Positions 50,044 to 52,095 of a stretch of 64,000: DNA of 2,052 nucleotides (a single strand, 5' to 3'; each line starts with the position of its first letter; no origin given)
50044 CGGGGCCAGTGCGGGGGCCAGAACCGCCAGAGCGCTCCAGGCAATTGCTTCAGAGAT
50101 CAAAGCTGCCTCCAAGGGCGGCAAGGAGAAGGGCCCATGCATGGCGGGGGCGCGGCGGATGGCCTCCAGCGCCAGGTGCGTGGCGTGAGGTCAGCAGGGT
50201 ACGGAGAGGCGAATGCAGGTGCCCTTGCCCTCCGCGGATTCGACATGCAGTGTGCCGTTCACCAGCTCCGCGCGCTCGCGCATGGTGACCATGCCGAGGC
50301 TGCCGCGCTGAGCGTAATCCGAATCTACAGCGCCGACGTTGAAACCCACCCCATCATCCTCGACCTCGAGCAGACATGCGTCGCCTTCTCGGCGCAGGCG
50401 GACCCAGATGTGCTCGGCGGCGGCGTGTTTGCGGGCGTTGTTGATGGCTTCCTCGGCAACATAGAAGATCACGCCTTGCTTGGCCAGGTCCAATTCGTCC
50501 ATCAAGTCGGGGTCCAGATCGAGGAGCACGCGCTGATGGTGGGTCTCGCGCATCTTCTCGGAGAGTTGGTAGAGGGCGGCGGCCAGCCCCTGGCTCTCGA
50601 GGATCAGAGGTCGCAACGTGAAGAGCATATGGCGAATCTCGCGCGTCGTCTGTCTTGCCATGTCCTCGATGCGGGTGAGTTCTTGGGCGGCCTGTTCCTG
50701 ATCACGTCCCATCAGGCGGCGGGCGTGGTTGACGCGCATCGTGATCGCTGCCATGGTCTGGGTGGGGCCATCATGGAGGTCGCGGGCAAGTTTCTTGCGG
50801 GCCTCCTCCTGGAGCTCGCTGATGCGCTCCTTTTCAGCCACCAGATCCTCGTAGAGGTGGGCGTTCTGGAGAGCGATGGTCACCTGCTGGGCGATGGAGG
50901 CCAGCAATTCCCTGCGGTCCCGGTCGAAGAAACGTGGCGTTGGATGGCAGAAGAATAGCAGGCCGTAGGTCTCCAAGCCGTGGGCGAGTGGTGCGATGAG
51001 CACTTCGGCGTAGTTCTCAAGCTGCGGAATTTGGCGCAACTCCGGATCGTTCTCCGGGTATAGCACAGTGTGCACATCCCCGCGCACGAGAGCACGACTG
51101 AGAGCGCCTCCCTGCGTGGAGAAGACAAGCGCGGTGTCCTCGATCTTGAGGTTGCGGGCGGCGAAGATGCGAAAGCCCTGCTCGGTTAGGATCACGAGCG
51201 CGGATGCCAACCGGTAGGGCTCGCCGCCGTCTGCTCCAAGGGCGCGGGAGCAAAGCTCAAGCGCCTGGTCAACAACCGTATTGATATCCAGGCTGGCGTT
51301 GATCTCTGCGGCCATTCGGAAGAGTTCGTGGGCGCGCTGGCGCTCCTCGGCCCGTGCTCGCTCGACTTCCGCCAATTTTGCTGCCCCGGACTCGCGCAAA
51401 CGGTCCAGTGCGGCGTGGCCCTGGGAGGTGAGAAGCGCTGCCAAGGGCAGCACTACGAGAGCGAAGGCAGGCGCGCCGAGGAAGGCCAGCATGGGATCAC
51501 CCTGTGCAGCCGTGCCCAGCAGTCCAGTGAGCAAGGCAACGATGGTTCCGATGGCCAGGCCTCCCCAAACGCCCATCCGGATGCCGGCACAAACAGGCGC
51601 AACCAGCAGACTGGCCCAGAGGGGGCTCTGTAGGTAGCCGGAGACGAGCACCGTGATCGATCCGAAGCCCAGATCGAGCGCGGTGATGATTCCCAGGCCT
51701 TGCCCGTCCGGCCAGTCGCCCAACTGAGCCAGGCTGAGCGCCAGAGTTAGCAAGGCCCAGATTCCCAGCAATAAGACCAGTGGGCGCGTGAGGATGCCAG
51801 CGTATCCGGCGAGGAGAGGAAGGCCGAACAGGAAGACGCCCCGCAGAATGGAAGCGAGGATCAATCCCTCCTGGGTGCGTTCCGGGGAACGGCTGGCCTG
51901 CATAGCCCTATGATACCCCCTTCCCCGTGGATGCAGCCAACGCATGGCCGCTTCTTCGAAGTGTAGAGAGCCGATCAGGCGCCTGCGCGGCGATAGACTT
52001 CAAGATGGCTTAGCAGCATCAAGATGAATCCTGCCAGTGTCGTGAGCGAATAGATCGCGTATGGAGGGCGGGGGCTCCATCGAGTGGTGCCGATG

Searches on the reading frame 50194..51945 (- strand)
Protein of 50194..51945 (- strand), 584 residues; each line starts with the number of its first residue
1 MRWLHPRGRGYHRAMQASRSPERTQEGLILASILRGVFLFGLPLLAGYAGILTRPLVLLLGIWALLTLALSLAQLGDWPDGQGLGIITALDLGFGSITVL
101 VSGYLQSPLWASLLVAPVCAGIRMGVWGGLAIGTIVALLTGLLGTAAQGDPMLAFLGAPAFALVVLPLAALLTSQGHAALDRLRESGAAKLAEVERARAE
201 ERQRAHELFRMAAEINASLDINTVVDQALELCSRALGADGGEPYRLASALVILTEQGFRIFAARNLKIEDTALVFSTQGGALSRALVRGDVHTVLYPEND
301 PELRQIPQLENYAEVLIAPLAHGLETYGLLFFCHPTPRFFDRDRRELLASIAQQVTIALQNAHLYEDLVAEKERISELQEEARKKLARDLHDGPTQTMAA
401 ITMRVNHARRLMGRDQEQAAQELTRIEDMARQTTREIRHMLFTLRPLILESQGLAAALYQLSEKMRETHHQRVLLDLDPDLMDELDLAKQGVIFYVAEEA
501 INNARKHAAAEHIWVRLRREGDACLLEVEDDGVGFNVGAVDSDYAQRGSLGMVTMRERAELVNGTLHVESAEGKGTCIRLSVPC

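Call 43: search_protein_families(library=pfam, proteins=[window:50194-51945:-], max_evalue=0.001)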
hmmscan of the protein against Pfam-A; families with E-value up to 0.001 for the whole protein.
window:50194-51945:- (584 aa): 6 families
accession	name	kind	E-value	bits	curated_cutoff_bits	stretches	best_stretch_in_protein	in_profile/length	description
PF07730.19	HisKA_3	-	1.1e-15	58.3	24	1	383-447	2-66/68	Histidine kinase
PF02518.31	HATPase_c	-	2.1e-15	57.6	26.4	1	494-583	7-108/111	Histidine kinase-, DNA gyrase B-, and HSP90-like ATPase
PF13185.12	GAF_2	-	1.5e-10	41.9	28.6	1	219-360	2-136/136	GAF domain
PF13492.12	GAF_3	-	7.5e-08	33.3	27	1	247-361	21-129/129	GAF domain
PF01590.32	GAF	-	1.4e-07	32.5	22.4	1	220-359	1-133/133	GAF domain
PF13581.12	HATPase_c_2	-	1.6e-05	25.3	27.4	1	495-581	34-126/127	Histidine kinase-like ATPase domain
